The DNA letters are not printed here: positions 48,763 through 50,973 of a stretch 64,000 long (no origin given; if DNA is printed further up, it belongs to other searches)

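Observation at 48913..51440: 636-aa secreted protein built from GCYKC-type Cys-rich tandem modules, with a dedicated TlpA-like disulfide oxidoreductase upstream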

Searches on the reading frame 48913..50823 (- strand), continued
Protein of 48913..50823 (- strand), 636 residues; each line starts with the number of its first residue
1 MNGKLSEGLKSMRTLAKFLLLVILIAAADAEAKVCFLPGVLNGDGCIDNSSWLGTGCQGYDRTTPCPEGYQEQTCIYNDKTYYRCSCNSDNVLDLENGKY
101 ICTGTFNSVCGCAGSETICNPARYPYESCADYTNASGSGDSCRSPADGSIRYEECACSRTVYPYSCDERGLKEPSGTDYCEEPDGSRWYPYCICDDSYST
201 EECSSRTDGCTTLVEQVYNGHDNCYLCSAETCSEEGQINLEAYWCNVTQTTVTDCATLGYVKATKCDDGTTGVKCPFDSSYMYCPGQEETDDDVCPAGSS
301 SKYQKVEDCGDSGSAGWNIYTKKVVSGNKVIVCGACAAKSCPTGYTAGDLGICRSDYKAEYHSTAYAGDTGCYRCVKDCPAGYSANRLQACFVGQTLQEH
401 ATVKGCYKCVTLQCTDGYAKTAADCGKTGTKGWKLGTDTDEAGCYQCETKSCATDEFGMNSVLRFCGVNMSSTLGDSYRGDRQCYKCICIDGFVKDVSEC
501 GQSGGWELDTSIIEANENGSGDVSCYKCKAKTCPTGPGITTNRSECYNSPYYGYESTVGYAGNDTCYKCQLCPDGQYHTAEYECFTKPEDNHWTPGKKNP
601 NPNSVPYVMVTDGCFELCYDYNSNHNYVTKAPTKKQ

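Call 68: search_protein_families(library=pfam, alignment_id=A5, max_evalue=0.001)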
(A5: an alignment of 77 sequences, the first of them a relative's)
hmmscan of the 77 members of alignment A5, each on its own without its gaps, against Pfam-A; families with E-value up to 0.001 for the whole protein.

A. member 1, P0104 (866 aa): 0 families

B. families by the number of members that match (of 77 scanned): 6 families
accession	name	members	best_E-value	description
PF07603.17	Lcl_C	5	9.1e-11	Lcl C-terminal domain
PF07699.19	Ephrin_rec_like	3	3.8e-07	Tyrosine-protein kinase ephrin type A/B receptor-like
PF07484.17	Collar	1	9.3e-22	Phage Tail Collar Domain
PF04385.20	FAINT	1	1.3e-05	Domain of unknown function, DUF529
PF20585.4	Pectate_lyase_5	1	0.00013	Putative pectate lyase-like adhesive domain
PF03456.24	uDENN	1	0.00095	uDENN domain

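Call 69: search_protein_families(library=pfam, proteins=[P0123, P0124, P0126, P0128, P0143, P0148, P0163, P0173, P0175, P0162], max_evalue=0.01)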
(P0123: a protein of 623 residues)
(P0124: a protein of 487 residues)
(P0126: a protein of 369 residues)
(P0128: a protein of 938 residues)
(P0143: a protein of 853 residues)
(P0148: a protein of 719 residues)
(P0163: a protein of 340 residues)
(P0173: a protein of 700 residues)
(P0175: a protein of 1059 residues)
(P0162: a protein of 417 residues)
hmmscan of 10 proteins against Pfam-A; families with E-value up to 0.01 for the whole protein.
P0123 (623 aa): 1 family
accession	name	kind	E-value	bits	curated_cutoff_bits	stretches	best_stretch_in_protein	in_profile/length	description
PF03456.24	uDENN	-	0.00095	20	22.3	1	275-318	14-55/57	uDENN domain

P0124 (487 aa): 0 families

P0126 (369 aa): 0 families

P0128 (938 aa): 0 families

P0143 (853 aa): 1 family
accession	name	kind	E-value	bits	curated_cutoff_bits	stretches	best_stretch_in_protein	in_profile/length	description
PF20585.4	Pectate_lyase_5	-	0.00013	22.6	24.3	0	522-628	2-89/126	Putative pectate lyase-like adhesive domain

P0148 (719 aa): 0 families

P0163 (340 aa): 0 families

P0173 (700 aa): 0 families

P0175 (1059 aa): 0 families

P0162 (417 aa): 0 families

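Call 70: search_protein_families(library=pfam, proteins=[P0064, P0072, P0081, P0093, P0071, P0084, P0096, P0185, P0191, P0196], max_evalue=0.01)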
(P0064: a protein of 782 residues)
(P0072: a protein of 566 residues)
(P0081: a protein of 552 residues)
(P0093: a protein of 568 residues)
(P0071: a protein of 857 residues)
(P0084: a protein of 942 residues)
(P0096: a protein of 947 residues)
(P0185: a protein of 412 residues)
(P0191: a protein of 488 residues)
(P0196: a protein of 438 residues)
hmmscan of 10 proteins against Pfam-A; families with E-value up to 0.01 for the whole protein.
P0064 (782 aa): 1 family
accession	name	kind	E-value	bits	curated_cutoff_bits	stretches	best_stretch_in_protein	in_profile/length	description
PF07603.17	Lcl_C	-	3.9e-06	27.6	34.9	1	645-776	8-116/117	Lcl C-terminal domain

P0072 (566 aa): 0 families

P0081 (552 aa): 0 families

P0093 (568 aa): 1 family
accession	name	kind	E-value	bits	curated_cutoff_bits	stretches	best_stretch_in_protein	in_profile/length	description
PF07603.17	Lcl_C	-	0.0002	22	34.9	1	458-564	31-115/117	Lcl C-terminal domain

P0071 (857 aa): 0 families

P0084 (942 aa): 0 families

P0096 (947 aa): 0 families

P0185 (412 aa): 0 families

P0191 (488 aa): 1 family
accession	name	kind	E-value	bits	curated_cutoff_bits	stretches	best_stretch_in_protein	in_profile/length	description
PF07603.17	Lcl_C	-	6.5e-10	39.8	34.9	1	399-485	25-116/117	Lcl C-terminal domain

P0196 (438 aa): 0 families

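Call 72: search_protein_families(library=pfam, proteins=[P0172, P0177, P0182, P0193, P0151, P0152, P0168, P0130, P0174, P0194], max_evalue=0.01)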
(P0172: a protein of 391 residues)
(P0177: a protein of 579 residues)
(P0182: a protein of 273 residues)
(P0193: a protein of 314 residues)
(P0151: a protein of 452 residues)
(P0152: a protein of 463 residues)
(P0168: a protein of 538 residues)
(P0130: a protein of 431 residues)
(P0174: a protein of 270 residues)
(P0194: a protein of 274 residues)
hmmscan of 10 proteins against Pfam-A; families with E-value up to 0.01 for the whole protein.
P0172 (391 aa): 2 families
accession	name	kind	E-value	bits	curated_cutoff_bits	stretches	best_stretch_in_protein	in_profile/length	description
PF07699.19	Ephrin_rec_like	-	3.8e-07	30.2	23.1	1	219-247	1-29/48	Tyrosine-protein kinase ephrin type A/B receptor-like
PF23091.2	TNFR_ELAPOR1_6th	-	0.0018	18.6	33.2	1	197-223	13-39/41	ELAPOR1-like, TNF receptor-like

P0177 (579 aa): 1 family
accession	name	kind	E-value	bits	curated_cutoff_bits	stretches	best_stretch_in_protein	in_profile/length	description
PF07699.19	Ephrin_rec_like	-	0.00013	22.2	23.1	1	285-314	1-29/48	Tyrosine-protein kinase ephrin type A/B receptor-like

P0182 (273 aa): 1 family
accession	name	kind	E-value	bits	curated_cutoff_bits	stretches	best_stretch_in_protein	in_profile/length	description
PF07699.19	Ephrin_rec_like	-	1.4e-06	28.4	23.1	1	135-163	1-29/48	Tyrosine-protein kinase ephrin type A/B receptor-like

P0193 (314 aa): 0 families

P0151 (452 aa): 0 families

P0152 (463 aa): 1 family
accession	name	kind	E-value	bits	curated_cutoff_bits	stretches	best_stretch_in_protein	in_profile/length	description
PF19052.5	BRINP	-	0.0035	16.4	27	2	379-409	128-158/448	BMP/retinoic acid-inducible neural-specific protein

P0168 (538 aa): 1 family
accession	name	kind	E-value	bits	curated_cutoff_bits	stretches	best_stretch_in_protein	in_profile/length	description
PF07603.17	Lcl_C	-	9.1e-11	42.5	34.9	1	450-535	38-116/117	Lcl C-terminal domain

P0130 (431 aa): 0 families

P0174 (270 aa): 0 families

P0194 (274 aa): 1 family
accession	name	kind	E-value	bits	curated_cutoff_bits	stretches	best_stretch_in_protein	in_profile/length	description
PF07603.17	Lcl_C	-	1.4e-07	32.2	34.9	1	170-269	20-117/117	Lcl C-terminal domain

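Call 74: search_protein_families(library=pfam, proteins=[P0008, P0022, P0030, P0029, P0011, P0007, P0005, P0063, P0066, P0067], max_evalue=0.1)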
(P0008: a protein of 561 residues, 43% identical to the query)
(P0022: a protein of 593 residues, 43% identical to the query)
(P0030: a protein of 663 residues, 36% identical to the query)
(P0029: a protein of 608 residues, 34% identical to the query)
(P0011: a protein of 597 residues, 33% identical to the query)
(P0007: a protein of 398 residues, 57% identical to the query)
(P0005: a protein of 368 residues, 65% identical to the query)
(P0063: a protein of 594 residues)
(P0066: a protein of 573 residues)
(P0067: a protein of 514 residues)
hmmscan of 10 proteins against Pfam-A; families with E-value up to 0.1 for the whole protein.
P0008 (561 aa): 0 families

P0022 (593 aa): 1 family
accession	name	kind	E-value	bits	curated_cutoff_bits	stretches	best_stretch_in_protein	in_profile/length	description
PF05484.17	LRV_FeS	-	0.018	15.4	27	1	301-332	5-36/53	LRV protein FeS4 cluster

P0030 (663 aa): 0 families

P0029 (608 aa): 1 family
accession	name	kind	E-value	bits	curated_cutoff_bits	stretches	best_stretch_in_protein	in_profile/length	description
PF15500.11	Ntox1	-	0.071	13.9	25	0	312-363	8-58/96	Putative RNase-like toxin, toxin_1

P0011 (597 aa): 0 families

P0007 (398 aa): 0 families

P0005 (368 aa): 0 families

P0063 (594 aa): 0 families

P0066 (573 aa): 0 families

P0067 (514 aa): 0 families

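Call 77: find_encoding_contigs(protein=P0131, flank=4000, max_places=1)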
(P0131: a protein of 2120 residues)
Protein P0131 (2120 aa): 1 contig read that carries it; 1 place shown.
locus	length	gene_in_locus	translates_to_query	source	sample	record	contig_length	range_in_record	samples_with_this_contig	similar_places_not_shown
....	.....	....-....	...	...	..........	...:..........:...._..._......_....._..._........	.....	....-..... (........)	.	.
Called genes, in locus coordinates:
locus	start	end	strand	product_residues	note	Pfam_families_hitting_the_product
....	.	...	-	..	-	?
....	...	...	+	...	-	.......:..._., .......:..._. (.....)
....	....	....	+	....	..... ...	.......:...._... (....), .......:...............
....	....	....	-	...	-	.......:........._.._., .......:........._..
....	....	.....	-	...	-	-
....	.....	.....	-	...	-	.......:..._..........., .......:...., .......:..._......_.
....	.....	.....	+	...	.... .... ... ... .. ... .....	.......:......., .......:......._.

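Call 80: search_protein_families(library=phrogs, proteins=[window:48913-50823:-, P0150, P0008], max_evalue=0.01)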
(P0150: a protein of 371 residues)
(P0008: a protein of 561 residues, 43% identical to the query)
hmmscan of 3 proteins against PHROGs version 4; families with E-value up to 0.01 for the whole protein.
window:48913-50823:- (636 aa): 0 families

P0150 (371 aa): 23 families
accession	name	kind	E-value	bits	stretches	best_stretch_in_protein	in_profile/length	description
phrog_9116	-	tail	7.4e-26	91.9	1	73-170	60-156/455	tail protein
phrog_8763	-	tail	5.1e-17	62.3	1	66-270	542-759/1024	tail protein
phrog_1858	-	tail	1e-12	47.8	1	68-262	134-296/1018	tail fiber protein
phrog_523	-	tail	1.6e-11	44.8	1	70-128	484-534/673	tail collar fiber protein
phrog_8469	-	tail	2.8e-09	37.7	1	74-259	127-301/303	tail fiber protein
phrog_910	-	tail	6.9e-09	36.4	1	72-257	336-489/497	tail collar fiber protein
phrog_6256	-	tail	1.9e-08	34.8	1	71-199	288-394/686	tail fiber protein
phrog_5795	-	tail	5.4e-08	32.5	1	59-262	379-545/968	tail protein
phrog_14307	-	unknown function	7.4e-08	33.2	1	74-135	50-103/137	-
phrog_4924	-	tail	2.1e-07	30.3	1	88-140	595-657/1022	short tail fiber protein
phrog_2097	-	tail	2.2e-07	31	1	74-181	388-461/644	tail fiber protein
phrog_1800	-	tail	2.6e-07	31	1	72-257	390-543/545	tail collar fiber protein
phrog_3100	-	tail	1.1e-06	30.2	1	73-123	219-261/382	tail fiber protein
phrog_327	-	tail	9.5e-06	26.2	1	72-258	301-440/618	tail protein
phrog_4591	-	tail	3.6e-05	24.4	1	85-128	28-73/429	short tail fiber protein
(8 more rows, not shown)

P0008 (561 aa): 0 families
